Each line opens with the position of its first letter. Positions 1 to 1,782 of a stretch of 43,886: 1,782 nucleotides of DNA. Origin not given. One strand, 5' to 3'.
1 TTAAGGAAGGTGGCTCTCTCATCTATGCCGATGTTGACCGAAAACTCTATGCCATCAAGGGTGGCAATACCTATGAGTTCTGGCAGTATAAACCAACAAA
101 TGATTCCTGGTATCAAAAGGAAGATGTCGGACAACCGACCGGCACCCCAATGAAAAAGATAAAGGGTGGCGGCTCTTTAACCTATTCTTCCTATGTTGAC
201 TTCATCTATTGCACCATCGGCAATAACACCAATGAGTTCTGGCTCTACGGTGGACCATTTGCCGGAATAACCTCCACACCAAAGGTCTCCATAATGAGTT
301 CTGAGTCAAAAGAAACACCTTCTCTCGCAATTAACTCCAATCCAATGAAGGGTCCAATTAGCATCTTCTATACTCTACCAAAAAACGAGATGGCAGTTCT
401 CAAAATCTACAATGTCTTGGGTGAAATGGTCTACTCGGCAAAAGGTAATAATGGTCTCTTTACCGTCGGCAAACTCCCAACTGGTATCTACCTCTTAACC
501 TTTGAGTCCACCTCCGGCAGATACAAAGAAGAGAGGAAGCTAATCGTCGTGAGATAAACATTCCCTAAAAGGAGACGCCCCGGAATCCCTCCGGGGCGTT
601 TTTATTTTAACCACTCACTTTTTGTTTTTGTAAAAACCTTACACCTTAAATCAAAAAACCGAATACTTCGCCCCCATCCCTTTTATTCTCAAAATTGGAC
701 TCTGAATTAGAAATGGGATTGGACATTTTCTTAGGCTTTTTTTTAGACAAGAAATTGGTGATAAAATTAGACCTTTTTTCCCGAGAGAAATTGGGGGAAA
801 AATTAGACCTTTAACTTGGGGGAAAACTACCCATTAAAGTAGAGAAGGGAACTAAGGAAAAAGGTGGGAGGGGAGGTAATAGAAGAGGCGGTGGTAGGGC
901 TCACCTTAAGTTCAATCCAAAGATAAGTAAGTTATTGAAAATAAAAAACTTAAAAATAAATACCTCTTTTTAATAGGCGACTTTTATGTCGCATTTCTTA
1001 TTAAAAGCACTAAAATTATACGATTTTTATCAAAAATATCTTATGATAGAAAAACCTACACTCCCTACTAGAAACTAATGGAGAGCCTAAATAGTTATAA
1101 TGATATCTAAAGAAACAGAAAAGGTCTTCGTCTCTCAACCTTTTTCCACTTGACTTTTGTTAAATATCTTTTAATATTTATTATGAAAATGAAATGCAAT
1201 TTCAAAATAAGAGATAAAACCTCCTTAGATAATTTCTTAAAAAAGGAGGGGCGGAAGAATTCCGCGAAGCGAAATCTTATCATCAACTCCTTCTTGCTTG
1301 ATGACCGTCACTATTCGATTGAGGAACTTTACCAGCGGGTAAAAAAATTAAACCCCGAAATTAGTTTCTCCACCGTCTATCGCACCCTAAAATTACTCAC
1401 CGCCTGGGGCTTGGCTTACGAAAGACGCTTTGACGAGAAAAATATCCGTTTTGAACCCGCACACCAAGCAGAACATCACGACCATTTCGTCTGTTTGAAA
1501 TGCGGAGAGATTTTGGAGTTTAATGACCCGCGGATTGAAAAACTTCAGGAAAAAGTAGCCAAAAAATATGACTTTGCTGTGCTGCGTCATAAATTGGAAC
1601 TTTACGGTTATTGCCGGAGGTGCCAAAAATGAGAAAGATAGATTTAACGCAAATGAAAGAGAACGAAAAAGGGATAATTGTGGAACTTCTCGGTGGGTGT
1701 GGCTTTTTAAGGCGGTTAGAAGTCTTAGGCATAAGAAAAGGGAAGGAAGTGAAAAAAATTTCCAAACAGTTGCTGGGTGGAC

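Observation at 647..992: Copy 1 of an unclassified ~345-bp intergenic element built on a phased 12-nt array, lying antisense between the T9SS-CTD gene terminator and the fur promoter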

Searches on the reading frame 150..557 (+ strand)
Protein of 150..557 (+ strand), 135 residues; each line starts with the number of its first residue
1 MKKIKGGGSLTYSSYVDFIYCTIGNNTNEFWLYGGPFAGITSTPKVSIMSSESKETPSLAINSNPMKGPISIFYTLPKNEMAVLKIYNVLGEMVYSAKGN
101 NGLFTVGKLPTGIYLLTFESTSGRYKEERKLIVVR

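Call 21: search_protein_families(library=pfam, max_evalue=1, proteins=[window:150-557:+])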
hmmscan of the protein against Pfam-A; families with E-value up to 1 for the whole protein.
window:150-557:+ (135 aa): 2 families
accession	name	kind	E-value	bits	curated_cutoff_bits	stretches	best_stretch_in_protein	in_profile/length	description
PF18962.6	Por_Secre_tail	-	3.6e-08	34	27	1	64-133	4-75/75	Secretion system C-terminal sorting domain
PF13585.12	CHU_C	-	0.00038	21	27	1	81-129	28-81/86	CHU_C Type IX secretion signal domain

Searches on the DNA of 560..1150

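Call 35: search_rna_families(source=window, start=560, end=1150, threshold=evalue, max_evalue=5)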
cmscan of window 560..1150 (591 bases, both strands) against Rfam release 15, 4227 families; matches with E-value up to 5: 13.
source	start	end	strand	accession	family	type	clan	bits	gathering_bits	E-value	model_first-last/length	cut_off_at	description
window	620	690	-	RF01987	ZEB2_AS1_4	Gene; lncRNA;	-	27.4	50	0.92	1-78/78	no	ZEB2 antisense RNA 1 conserved region 4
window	560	620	+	RF02621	BSnc120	Gene; sRNA;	-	21.5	114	0.029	1-88/88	no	Brucella sRNA 120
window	567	638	-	RF02371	PyrG_leader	Cis-reg; leader;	-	20.7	65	3.3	1-78/78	no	PyrG leader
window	737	799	+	RF02740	Fwd6_3p_UTR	Cis-reg;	-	19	79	4.9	1-116/116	no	Soft rot Enterobacteriaceae Fwd 6 3'UTR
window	560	613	+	RF00519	suhB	Gene; sRNA;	CL00108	17.6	41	0.45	21-77/77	5'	Makes More Granules Regulator RNA (mmgR)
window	924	994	+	RF01457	rli22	Gene; sRNA;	CL00114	17.6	80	3.2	1-111/111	no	Listeria sRNA rli22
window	771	865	+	RF02260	MAT2A_A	Cis-reg;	-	17.3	40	0.56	1-65/65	no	MAT2A 3'UTR stem loop A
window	560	603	+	RF01820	RsaE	Gene; sRNA;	-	16.4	79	4.2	66-112/112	5'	RNA Staph. aureus E (RoxS)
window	560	606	+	RF02985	ftsZ-DE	Gene; sRNA;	-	15.6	72.2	2.3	17-69/69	5'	ftsZ-DE RNA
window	872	1008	-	RF03532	SQ2397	Cis-reg;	-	15.1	100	4.3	1-243/243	no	Cis-regulator of HTH transcription factor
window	560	607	+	RF00021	Spot_42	Gene; sRNA;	-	14.8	80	4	70-115/115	5'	Spot 42 RNA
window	560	622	+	RF02225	sX6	Gene; sRNA;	-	14.6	40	0.15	281-342/342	5'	Proteobacterial sRNA sX6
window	560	654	-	RF00064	HgcG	Gene; snRNA; snoRNA; HACA-box;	-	8.9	77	4.5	1-134/276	3'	HgcG RNA (Pab40)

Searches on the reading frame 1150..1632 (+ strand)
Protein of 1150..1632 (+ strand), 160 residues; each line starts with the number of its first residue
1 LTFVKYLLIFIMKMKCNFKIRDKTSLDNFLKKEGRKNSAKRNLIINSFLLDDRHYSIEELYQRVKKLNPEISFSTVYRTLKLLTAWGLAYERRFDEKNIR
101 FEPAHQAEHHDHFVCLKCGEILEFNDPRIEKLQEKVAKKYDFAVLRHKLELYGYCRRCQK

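Call 21: search_protein_families(library=pfam, max_evalue=1, proteins=[window:1150-1632:+])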
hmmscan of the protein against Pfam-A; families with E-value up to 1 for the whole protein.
window:1150-1632:+ (160 aa): 5 families
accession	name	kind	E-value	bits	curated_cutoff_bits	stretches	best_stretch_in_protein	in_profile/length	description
PF01475.25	FUR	-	6.1e-35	120.4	23.1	1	33-152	2-121/121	Ferric uptake regulator family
PF19970.4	VMAP-M9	-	0.01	16.4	27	1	20-70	29-82/135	vWA-MoxR associated protein middle region (VMAP-M) 9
PF20201.3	DUF6563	-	0.071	13.2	27.1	1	20-74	42-97/191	Family of unknown function (DUF6563)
PF06698.16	DUF1192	-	0.16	12.6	25.5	1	54-71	19-36/58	Protein of unknown function (DUF1192)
PF08271.17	Zn_Ribbon_TF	-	0.24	11.4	29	1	113-126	20-33/43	TFIIB zinc-binding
